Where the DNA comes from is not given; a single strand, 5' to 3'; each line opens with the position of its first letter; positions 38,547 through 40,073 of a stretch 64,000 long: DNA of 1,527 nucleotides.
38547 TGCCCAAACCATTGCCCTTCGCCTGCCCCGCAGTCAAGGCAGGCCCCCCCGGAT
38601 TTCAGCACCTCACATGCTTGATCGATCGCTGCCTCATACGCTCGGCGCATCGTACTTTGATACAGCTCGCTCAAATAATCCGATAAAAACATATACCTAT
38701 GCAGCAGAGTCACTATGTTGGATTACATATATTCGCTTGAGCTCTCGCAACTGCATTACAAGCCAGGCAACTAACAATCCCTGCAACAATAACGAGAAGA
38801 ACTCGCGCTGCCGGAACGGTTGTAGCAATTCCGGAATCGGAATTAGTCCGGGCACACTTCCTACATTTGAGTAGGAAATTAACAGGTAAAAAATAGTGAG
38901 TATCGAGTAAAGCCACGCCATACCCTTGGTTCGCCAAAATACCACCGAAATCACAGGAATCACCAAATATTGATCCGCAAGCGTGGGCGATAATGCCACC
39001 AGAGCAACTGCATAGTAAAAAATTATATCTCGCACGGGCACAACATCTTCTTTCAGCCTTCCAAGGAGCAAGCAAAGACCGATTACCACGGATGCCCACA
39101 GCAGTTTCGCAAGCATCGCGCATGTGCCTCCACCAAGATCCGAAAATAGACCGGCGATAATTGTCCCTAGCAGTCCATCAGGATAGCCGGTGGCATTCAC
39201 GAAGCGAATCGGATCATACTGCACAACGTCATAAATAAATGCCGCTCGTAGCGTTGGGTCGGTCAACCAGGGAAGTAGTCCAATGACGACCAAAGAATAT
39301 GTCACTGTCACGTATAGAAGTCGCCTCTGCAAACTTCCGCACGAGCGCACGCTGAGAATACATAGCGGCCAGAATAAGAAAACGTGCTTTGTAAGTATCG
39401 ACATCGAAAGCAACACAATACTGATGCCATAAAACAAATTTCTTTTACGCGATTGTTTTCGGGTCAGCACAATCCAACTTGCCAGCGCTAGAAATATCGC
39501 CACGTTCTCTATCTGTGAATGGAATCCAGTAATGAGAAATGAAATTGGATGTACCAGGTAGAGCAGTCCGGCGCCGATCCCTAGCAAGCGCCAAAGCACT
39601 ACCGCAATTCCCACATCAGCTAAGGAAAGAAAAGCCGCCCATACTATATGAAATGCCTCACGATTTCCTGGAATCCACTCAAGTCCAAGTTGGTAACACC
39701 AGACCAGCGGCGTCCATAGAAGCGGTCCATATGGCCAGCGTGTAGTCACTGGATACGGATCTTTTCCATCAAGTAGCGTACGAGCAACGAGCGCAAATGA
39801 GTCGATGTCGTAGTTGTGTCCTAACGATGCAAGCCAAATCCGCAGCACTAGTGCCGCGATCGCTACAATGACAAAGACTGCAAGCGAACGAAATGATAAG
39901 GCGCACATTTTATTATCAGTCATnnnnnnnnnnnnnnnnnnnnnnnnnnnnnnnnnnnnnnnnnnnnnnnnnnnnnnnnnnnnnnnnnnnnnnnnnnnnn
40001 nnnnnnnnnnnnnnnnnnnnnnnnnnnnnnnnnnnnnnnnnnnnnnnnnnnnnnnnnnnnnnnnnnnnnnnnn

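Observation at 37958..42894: Recurring three-part module: polyprenyl-P sugar synthase + SAM methyltransferase + GT-C transferase (first copy)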

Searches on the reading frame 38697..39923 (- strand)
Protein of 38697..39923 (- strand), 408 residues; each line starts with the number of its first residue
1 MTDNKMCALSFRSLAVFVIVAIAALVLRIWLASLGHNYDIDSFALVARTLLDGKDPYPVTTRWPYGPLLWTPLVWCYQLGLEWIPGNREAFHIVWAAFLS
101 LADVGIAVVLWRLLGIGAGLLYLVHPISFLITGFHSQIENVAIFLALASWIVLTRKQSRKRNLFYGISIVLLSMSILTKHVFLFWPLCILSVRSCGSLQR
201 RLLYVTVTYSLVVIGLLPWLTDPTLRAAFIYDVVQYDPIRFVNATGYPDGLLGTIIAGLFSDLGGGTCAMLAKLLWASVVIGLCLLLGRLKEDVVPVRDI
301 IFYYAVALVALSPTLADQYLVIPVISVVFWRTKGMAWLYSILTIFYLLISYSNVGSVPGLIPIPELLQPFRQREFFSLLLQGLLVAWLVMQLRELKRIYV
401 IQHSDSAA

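Call 5: search_protein_families(library=pfam, proteins=[window:38697-39923:-], max_evalue=0.01)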
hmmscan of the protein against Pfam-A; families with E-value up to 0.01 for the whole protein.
window:38697-39923:- (408 aa): 0 families

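Call 6: search_protein_families(library=ncbifam, proteins=[window:38697-39923:-], max_evalue=0.01)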
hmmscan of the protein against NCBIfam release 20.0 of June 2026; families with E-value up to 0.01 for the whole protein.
window:38697-39923:- (408 aa): 0 families

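Call 11: search_solved_structures(query=window:38697-39923:-, max_evalue=10)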
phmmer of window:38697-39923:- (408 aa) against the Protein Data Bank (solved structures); distinct sequences matched with E-value up to 10: 3.
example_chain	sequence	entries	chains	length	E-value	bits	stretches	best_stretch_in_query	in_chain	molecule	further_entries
3vb8_A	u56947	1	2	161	1.3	11.4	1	127-247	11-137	Engineered protein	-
8ump_A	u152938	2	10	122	1.6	11.1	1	44-108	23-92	T33-ml35-redesigned-TPR-domain-fold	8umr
9yh9_A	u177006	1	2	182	2.2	10.6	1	22-63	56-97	Catechol 1,2-deoxygenase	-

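Call 20: find_homologous_proteins(query=window:38697-39923:-, max_evalue=0.001)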
Query window:38697-39923:- (408 aa): 1 proteins with E <= 0.001 among 8000 candidates.
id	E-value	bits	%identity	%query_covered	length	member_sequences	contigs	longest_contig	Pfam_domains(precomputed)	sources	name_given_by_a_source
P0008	1.7e-264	895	100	100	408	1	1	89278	-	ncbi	-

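Call 29: search_protein_representatives(protein=window:38697-39923:-)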
Query: 408 residues. Proteins with E-value up to 0.001 (for the whole library): 658; up to 1e-10: 445; up to 1e-30: 75. The best 150 are listed.
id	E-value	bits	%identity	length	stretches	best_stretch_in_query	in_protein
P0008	5.4e-265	895.4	100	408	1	1-408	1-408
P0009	3.6e-49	184.5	41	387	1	15-392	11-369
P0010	8.4e-47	176.7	34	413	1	16-357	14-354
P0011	2.2e-45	172.0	31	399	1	6-397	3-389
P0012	3.0e-43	165.0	37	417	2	14-239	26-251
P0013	3.1e-43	165.0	32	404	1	15-391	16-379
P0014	1.2e-42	163.0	37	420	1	11-360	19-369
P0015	3.6e-42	161.5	33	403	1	11-368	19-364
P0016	9.4e-42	160.1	38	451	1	14-357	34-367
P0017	2.7e-41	158.6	34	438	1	14-347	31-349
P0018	4.1e-41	158.0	37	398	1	16-362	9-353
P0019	2.0e-40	155.7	35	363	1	31-397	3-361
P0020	2.8e-40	155.2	34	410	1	14-354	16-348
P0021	5.7e-40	154.2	31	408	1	12-364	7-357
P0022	8.1e-40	153.7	32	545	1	12-392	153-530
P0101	5.0e-28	114.9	27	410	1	15-372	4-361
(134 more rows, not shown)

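Call 31: search_protein_families(library=pfam, alignment_id=A2, max_evalue=0.01)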
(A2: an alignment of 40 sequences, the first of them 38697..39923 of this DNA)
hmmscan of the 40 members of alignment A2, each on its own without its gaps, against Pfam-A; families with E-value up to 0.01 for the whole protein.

A. member 1, window:38697-39923:- (408 aa): 0 families

B. families by the number of members that match (of 40 scanned): 3 families
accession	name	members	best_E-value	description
PF09594.16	GT87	3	2.1e-05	Glycosyltransferase family 87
PF13231.12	PMT_2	1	1.2e-05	Dolichyl-phosphate-mannose-protein mannosyltransferase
PF24661.1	DUF7649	1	0.0066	Domain of unknown function (DUF7649)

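Call 34: find_homologous_proteins(query=A2, max_evalue=1e-10)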
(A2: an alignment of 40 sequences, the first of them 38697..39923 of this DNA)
Query A2 (40 sequences) (408 aa, profile of the alignment): 4 proteins with E <= 1e-10 among 8000 candidates.
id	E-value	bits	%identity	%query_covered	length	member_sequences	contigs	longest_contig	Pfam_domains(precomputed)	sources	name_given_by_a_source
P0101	3.0e-117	410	26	88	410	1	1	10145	-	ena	-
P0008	6.7e-106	373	100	100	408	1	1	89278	-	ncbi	-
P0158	4.9e-89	317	29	86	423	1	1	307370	-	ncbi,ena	-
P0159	5.4e-79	284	30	76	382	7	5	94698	-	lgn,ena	-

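Call 42: find_related_loci(query=A2, collection=genome_contigs, flank=8000)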
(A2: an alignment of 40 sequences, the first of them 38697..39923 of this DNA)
Query A2 (408 aa) in genome_contigs; peptide patterns used: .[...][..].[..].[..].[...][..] (x = any residue, [..] = any of these).
58 stretches matched a pattern; 36 encode a relative of the query (tblastn E <= 1e-3); 36 distinct loci.
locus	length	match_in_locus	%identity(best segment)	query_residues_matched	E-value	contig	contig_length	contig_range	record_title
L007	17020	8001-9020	30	12-357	2e-53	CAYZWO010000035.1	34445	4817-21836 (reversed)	MAG TPA_asm: uncultured bacterium isolate binchicken_co209_185 genome assembly, contig: NODE_985_length_34445_cov_4.8457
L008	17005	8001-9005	36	17-358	5e-49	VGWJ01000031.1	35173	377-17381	MAG: Lentisphaerae bacterium isolate M_DeepCast_400m_m2_230 M_DeepCast_400m_m2_230_Ga0194112_10001430, whole genome shot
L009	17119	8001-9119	33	17-397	4e-46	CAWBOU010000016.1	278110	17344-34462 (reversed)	MAG: uncultured delta proteobacterium isolate MFD09206.bin.2.37 genome assembly, contig: contig_29567, whole genome shot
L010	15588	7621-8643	34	7-357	2e-42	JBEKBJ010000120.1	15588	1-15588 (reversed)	MAG: Candidatus Binatia bacterium isolate SPRUCE 133 SPRUCE_133_120, whole genome shotgun sequence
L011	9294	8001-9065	29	5-354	2e-41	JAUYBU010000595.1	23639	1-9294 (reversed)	MAG: Bryobacterales bacterium isolate C20_concoct.bin.137 C20_k141_573093, whole genome shotgun sequence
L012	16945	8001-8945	32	14-331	5e-40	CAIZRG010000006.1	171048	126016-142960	MAG: Oligoflexia bacterium isolate I-1_bin-249 genome assembly, contig: bin-249:06/59, whole genome shotgun sequence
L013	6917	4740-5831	31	26-394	1e-39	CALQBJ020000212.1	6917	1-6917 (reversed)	MAG: Bifidobacterium breve isolate HRS-HS13-bin-114 genome assembly, contig: HRSG-H13-C18630, whole genome shotgun seque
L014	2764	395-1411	32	16-360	7e-39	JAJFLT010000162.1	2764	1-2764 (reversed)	MAG: Opitutales bacterium isolate OFTM292 OFTM292_161, whole genome shotgun sequence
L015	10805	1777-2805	32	28-386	5e-38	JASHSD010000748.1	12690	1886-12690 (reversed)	MAG: Bryobacteraceae bacterium isolate JOPF118 JOPF_NEAR_contig_1187935, whole genome shotgun sequence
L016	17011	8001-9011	28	12-357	2e-35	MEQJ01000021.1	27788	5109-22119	MAG: Bdellovibrionales bacterium RIFOXYD1_FULL_53_11 rifoxyd1_full_scaffold_1306, whole genome shotgun sequence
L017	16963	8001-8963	34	34-360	2e-35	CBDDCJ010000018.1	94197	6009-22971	MAG: Opitutales bacterium isolate 338e4480-5d06-4493-be72-a91794ab404a genome assembly, contig: contig_18, whole genome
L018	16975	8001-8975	30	24-354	4e-35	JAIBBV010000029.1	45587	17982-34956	MAG: Oligoflexia bacterium isolate SSF8 NODE_14475_length_45587_cov_6.054553, whole genome shotgun sequence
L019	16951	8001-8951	30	17-344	8e-35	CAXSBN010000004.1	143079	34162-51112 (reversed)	MAG: uncultured Phycisphaerae bacterium isolate private_X4_metawrap_bin.12 genome assembly, contig: private_X4_metawrap_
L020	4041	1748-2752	29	24-355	1e-34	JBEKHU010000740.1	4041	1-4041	MAG: Bryobacteraceae bacterium isolate SPRUCE 284 SPRUCE_284_740, whole genome shotgun sequence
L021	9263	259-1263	29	18-362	2e-33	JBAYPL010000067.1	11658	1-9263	MAG: Candidatus Kapaibacterium sp. isolate SO_2016_LW2_137 scaffold11544_LW138R_2016, whole genome shotgun sequence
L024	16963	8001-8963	32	34-360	2e-33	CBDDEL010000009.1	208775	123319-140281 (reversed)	MAG: Opitutales bacterium isolate 9f15a76e-0360-4e62-afbb-b78284aa8c8d genome assembly, contig: contig_9, whole genome s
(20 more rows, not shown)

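Call 49: predict_structure(alignment_id=A3)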
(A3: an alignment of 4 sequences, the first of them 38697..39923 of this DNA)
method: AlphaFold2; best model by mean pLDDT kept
length: 408 residues; sequences in the alignment: 4
mean_pLDDT: 54.8   pTM: 0.52
mean pLDDT of the five models: 54.8, 53.4, 49.5, 48.2, 47.5
residues with pLDDT >= 90: 0; 70-90: 68; 50-70: 169; < 50: 171
segments of 3 or more residues with pLDDT < 50: 1-7, 36-38, 57-69, 129-132, 180-182, 231-271, 309-325, 327-329, 335-337, 343-408
pLDDT, mean of each block of 10 residues (from residue 1): 44 80 75 55 59 53 45 64 73 75 76 67 57 55 67 57 65 56 59 73 76 62 58 41 35 42 44 52 55 55 55 44 48 50 47 35 33 40 45 36 33
secondary structure, 60 per line:
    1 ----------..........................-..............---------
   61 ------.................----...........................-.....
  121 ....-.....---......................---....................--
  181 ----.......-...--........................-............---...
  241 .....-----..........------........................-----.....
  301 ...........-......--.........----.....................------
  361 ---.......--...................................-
elements in order: H11-36 H38-51 H67-83 H88-114 H116-124 H126-130 H134-155 H159-178 H185-191 H198-221 H223-234 H238-245 H251-260 H267-290 H296-311 H313-318 H321-329 H334-354 H364-370 H373-407

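Call 50: search_solved_structures(query=A2, max_evalue=10, show_alignments=2)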
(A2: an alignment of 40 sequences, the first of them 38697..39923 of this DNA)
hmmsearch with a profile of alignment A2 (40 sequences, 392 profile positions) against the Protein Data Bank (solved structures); distinct sequences matched with E-value up to 10: 0.

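Call 54: search_protein_families(library=pfam, proteins=[L010:6054-7337:-, L010:3624-5945:-, L010:9690-11444:-, L017:4814-5554:+, L017:7061-7873:+, L017:7908-9131:+], max_evalue=0.001)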
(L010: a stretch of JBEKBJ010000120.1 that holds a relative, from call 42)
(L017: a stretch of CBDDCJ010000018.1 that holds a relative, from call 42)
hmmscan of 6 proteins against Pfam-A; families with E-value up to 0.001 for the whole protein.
L010:6054-7337:- (427 aa): 11 families
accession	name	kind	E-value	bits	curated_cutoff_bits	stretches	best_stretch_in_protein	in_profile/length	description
PF00535.33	Glycos_transf_2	-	2.3e-25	89.9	23.3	1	13-169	2-165/168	Glycosyl transferase family 2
PF13489.12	Methyltransf_23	-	2.8e-20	73.1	27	1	251-409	5-162/164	Methyltransferase domain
PF08241.18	Methyltransf_11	-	3e-20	73.1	21.2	1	274-359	1-95/95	Methyltransferase domain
PF13649.12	Methyltransf_25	-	9.2e-15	55.6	27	1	273-355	1-97/97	Methyltransferase domain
PF13847.12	Methyltransf_31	-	3.1e-12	46.8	27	1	270-363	4-113/145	Methyltransferase domain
PF08242.18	Methyltransf_12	-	3.6e-09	37.7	30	1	274-357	1-98/98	Methyltransferase domain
PF01209.24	Ubie_methyltran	-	2.5e-06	27.5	20.1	1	254-358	34-150/233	ubiE/COQ5 methyltransferase family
PF05148.21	Methyltransf_8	-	5.6e-06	26.8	27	1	266-358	66-155/219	Hypothetical methyltransferase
PF03141.22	Methyltransf_29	-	1.2e-05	24.5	23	1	314-363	171-221/506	Putative S-adenosyl-L-methionine-dependent methyltransferase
PF07021.18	MetW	-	0.0001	22.4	21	1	257-366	1-114/193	Methionine biosynthesis protein MetW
PF13641.12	Glyco_tranf_2_3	-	0.00071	20.1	27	0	9-97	1-97/230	Glycosyltransferase like family 2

L010:3624-5945:- (773 aa): 1 family
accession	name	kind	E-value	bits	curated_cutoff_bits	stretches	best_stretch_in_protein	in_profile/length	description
PF13231.12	PMT_2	-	6e-11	43.2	26.1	1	180-308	2-130/160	Dolichyl-phosphate-mannose-protein mannosyltransferase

L010:9690-11444:- (584 aa): 0 families

L017:4814-5554:+ (247 aa): 1 family
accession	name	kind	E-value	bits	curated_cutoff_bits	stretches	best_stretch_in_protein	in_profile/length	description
PF00535.33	Glycos_transf_2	-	1.4e-15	58.1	23.3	1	30-166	2-129/168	Glycosyl transferase family 2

L017:7061-7873:+ (271 aa): 7 families
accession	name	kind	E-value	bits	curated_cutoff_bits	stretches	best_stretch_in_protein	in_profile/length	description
PF13489.12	Methyltransf_23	-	6.6e-12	45.9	27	1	69-199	23-152/164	Methyltransferase domain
PF08242.18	Methyltransf_12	-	6e-10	40.2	30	1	73-168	1-98/98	Methyltransferase domain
PF08241.18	Methyltransf_11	-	4.2e-09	37.4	21.2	1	73-170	1-95/95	Methyltransferase domain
PF13649.12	Methyltransf_25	-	4e-08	34.3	27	1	72-166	1-97/97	Methyltransferase domain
PF05175.20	MTS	-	2e-05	24.7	23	1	63-194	26-162/170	Methyltransferase small domain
PF00398.26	RrnaAD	-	0.0001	21.9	24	1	71-118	33-79/263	Ribosomal RNA adenine dimethylase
PF13847.12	Methyltransf_31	-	0.00072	19.7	27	0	111-174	47-113/145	Methyltransferase domain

L017:7908-9131:+ (408 aa): 0 families

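Call 70: find_encoding_contigs(protein=P0158, flank=6000, max_places=2)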
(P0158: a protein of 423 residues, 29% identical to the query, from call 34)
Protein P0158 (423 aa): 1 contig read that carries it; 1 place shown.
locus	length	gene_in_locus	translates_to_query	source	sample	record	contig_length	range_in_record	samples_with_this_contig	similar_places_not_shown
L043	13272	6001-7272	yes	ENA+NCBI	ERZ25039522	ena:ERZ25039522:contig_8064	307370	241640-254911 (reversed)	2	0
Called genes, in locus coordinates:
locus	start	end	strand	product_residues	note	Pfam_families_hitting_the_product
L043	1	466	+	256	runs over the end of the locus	PF00483:NTP_transferase, PF12804:NTP_transf_3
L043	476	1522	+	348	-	PF01073:3Beta_HSD, PF01370:Epimerase, PF04321:RmlD_sub_bind, PF16363:GDP_Man_Dehyd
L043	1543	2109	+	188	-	PF00908:dTDP_sugar_isom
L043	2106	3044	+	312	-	PF01370:Epimerase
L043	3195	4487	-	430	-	-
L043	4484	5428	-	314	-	PF01266:DAO, PF01593:Amino_oxidase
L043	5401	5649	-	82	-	-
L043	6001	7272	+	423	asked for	-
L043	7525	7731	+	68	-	-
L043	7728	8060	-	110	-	PF13489:Methyltransf_23 (weak)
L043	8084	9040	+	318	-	PF00535:Glycos_transf_2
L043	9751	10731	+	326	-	PF01073:3Beta_HSD, PF01370:Epimerase, PF02719:Polysacc_synt_2 (faint), PF13460:NAD_binding_10 (weak), PF16363:GDP_Man_Dehyd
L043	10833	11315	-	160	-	-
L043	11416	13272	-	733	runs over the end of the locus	PF05426:Alginate_lyase (faint), PF07940:Hepar_II_III_C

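Call 71: find_encoding_contigs(protein=P0159, flank=6000, max_places=3)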
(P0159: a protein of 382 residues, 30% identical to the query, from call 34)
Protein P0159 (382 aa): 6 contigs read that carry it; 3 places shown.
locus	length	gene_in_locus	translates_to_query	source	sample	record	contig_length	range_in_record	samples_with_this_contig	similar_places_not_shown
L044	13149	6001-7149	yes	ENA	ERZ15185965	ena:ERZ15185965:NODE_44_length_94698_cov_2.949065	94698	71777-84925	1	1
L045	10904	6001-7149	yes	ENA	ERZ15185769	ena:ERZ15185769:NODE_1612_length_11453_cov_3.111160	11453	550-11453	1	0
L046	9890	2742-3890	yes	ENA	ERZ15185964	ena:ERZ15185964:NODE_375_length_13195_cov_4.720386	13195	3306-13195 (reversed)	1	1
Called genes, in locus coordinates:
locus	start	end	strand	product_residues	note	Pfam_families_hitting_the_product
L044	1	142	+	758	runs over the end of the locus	PF09586:YfhO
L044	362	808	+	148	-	PF09424:YqeY, PF02637:GatB_Yqey (weak)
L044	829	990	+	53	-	PF21748:UPF0150 (weak)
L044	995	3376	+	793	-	PF00488:MutS_V, PF20297:MSSS (weak), PF01713:Smr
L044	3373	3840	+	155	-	PF02639:DUF188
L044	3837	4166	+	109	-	-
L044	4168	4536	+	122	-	PF10049:DUF2283 (weak)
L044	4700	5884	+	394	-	-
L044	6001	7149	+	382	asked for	-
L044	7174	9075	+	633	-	PF13522:GATase_6, PF13537:GATase_7, PF12481:DUF3700 (weak), PF00733:Asn_synthase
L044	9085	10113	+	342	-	PF03966:Trm112p (weak), PF13489:Methyltransf_23, PF08003:Methyltransf_9, PF06325:PrmA (faint), PF08241:Methyltransf_11, PF08242:Methyltransf_12, PF13649:Methyltransf_25, PF13847:Methyltransf_31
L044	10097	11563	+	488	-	PF02310:B12-binding, PF04055:Radical_SAM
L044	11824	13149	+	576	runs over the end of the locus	-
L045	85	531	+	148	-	PF09424:YqeY, PF02637:GatB_Yqey (faint)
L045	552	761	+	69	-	-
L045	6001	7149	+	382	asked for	-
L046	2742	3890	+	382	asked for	-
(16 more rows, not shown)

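Call 72: find_encoding_contigs(protein=P0101, flank=6000, max_places=2)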
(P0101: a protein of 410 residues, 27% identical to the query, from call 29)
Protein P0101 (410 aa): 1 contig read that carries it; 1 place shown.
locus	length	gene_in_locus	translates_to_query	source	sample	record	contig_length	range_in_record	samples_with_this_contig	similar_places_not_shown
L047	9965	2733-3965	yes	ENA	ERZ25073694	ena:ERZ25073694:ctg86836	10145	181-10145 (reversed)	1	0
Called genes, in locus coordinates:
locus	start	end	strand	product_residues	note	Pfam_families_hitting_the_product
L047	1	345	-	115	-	?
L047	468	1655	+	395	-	PF01582:TIR (weak), PF13676:TIR_2, PF08238:Sel1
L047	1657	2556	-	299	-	PF00657:Lipase_GDSL, PF13472:Lipase_GDSL_2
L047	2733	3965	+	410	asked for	-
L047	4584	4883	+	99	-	-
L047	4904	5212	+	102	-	-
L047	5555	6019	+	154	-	-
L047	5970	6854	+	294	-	-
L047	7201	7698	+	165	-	PF13522:GATase_6, PF13537:GATase_7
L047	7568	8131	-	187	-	-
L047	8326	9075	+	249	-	PF01380:SIS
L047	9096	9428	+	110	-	-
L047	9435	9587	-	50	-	PF17782:WHD_DprA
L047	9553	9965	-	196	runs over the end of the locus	?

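Call 75: search_protein_families(library=pfam, proteins=[window:38697-39923:-], max_evalue=1)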
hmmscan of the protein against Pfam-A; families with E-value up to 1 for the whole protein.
window:38697-39923:- (408 aa): 0 families

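Call 94: search_protein_families(library=ncbifam, proteins=[L024:6108-7112:+], max_evalue=0.00001)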
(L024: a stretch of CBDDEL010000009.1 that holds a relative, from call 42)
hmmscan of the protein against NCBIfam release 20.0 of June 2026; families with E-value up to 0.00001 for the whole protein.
L024:6108-7112:+ (334 aa): 4 families
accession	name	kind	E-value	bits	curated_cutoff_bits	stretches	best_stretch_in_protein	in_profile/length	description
NF047588.1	GlcsyltransPgfSStrep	equivalog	4.2e-17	62.3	500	1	13-297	3-283/308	glycosyltransferase PgfS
NF007986.1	PRK10714.1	equivalog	9.9e-14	51.1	529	1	7-287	2-279/316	undecaprenyl-phosphate 4-deoxy-4-formamido-L-arabinose transferase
TIGR03937.1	PgaC_IcaA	equivalog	2e-08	33.6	422.3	1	4-129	38-155/407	poly-beta-1,6-N-acetyl-D-glucosamine synthase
TIGR03111.1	glyc2_xrt_Gpos1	hypoth_equivalog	2.5e-07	29.9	363.95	1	3-127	41-159/439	TIGR03111 family XrtG-associated glycosyltransferase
